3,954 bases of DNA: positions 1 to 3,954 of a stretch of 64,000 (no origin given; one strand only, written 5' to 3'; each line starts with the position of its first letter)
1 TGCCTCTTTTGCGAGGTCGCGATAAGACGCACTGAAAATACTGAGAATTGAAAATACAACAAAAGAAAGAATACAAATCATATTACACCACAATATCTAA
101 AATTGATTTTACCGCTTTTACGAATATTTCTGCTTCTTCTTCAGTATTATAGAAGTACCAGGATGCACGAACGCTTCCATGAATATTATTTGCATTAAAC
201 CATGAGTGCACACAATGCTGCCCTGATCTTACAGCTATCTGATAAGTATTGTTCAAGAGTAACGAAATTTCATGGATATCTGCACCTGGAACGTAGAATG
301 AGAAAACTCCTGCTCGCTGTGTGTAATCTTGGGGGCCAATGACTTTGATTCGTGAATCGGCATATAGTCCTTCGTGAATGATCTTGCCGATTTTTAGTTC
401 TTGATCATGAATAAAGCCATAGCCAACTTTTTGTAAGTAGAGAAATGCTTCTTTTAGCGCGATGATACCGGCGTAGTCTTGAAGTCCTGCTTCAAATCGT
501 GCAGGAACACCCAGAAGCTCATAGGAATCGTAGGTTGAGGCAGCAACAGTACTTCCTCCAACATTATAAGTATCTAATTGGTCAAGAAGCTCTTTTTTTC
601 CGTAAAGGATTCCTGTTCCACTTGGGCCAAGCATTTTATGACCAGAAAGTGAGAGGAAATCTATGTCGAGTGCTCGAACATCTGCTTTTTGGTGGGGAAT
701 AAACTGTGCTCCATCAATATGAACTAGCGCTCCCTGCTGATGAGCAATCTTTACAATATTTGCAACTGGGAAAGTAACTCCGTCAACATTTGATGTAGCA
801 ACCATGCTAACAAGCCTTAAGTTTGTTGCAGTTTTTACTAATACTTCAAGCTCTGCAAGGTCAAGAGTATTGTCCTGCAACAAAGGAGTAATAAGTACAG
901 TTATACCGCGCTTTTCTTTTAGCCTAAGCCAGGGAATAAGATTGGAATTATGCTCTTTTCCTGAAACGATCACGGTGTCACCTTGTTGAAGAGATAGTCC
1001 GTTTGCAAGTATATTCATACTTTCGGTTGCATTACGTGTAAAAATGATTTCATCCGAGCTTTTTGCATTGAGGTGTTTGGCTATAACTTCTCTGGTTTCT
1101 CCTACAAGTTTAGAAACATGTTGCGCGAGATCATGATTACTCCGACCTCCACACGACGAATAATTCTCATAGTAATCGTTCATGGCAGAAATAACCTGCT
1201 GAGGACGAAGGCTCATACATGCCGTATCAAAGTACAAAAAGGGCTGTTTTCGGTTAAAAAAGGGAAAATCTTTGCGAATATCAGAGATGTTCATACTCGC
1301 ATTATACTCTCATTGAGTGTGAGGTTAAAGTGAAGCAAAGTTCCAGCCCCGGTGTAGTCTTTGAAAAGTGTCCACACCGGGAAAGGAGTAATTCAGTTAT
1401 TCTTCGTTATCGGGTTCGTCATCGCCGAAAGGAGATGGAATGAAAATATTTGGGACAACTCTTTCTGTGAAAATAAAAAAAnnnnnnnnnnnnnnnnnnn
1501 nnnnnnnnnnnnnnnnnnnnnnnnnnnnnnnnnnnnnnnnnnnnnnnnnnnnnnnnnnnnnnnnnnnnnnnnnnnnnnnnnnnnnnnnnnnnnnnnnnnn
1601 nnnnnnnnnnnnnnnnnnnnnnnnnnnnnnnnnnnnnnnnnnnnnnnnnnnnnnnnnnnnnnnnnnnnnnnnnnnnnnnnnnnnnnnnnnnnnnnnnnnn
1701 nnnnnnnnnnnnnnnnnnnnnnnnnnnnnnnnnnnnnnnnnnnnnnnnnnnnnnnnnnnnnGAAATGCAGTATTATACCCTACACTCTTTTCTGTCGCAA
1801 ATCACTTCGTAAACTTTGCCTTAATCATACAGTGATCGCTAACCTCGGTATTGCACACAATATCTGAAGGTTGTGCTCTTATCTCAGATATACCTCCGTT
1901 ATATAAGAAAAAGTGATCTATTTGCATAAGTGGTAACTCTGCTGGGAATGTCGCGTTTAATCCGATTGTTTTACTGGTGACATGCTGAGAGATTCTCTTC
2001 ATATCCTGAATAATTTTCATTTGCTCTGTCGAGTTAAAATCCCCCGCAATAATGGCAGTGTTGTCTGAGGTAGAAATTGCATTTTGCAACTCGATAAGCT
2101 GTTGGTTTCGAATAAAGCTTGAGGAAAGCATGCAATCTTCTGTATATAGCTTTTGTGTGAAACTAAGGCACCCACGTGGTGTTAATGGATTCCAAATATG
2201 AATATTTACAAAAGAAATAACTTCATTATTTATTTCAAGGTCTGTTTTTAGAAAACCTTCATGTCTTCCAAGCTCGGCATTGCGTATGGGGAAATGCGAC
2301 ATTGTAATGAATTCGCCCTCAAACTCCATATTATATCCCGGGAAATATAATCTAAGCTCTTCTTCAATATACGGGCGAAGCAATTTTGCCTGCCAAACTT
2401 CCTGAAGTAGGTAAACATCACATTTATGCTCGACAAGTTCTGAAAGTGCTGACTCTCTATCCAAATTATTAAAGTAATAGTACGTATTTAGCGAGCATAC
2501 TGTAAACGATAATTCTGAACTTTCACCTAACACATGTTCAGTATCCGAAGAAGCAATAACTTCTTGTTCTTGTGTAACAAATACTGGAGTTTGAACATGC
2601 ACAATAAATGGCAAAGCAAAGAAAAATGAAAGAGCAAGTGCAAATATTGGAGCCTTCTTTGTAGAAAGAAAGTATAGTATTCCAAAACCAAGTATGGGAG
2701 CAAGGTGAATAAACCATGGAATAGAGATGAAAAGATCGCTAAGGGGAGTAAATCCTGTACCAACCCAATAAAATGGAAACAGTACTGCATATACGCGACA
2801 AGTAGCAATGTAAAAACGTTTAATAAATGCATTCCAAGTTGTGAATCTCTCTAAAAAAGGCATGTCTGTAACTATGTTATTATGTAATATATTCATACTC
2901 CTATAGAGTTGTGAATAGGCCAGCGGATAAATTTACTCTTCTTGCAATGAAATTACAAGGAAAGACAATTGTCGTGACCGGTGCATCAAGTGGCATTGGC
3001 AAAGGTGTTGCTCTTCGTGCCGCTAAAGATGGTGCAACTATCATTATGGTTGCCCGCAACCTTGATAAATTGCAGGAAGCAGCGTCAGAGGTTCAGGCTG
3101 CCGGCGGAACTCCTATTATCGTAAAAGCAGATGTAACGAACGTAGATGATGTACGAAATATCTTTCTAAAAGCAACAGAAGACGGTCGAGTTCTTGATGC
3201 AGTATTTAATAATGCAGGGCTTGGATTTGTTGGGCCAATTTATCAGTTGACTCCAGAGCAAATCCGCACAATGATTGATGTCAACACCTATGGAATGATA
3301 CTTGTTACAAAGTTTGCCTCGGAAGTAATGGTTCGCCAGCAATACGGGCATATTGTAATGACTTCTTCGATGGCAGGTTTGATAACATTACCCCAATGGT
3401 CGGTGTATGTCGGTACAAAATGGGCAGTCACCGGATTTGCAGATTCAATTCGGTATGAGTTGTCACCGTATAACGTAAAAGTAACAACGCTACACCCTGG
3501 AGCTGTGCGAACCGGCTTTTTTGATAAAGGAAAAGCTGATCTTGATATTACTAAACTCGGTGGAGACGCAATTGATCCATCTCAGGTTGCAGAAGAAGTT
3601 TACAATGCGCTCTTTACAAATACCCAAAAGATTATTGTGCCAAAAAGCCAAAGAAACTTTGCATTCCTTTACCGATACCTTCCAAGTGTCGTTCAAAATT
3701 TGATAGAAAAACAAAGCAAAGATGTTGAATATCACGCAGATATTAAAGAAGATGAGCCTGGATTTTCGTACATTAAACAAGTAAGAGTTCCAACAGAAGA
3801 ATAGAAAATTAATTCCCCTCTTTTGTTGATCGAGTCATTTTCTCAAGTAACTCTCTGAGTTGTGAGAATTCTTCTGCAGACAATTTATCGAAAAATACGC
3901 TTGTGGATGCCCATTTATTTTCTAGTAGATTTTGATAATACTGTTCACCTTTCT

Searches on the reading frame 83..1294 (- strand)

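Call 67: search_protein_families(library=pfam, proteins=[window:83-1294:-], max_evalue=0.00001)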
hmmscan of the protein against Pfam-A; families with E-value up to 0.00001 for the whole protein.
window:83-1294:- (403 aa): 2 families
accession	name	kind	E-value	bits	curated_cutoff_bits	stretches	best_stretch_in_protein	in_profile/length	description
PF00266.25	Aminotran_5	-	4.2e-107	358.8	21.5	1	21-390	2-370/371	Aminotransferase class-V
PF01212.27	Beta_elim_lyase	-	5e-06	26.5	27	1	81-239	48-218/288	Beta-eliminating lyase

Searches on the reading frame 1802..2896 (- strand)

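Call 67: search_protein_families(library=pfam, proteins=[window:1802-2896:-], max_evalue=0.00001)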
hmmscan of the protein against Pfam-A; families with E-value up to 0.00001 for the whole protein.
window:1802-2896:- (364 aa): 1 family
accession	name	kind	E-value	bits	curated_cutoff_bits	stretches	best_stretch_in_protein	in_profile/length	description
PF03372.29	Exo_endo_phos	-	4.6e-07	30.3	24.5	1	144-355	16-225/225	Endonuclease/Exonuclease/phosphatase family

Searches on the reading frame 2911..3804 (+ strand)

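Call 67: search_protein_families(library=pfam, proteins=[window:2911-3804:+], max_evalue=0.00001)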
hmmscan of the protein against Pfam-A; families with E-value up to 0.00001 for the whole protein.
window:2911-3804:+ (297 aa): 3 families
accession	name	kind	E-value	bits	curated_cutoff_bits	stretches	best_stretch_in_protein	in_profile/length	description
PF00106.31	adh_short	-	7.1e-51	172.9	26.6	1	18-206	1-189/195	short chain dehydrogenase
PF13561.12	adh_short_C2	-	1.8e-35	123.1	27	1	24-207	1-184/236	Enoyl-(Acyl carrier protein) reductase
PF08659.16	KR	-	1.1e-14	55.2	22.6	1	19-181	2-164/180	KR domain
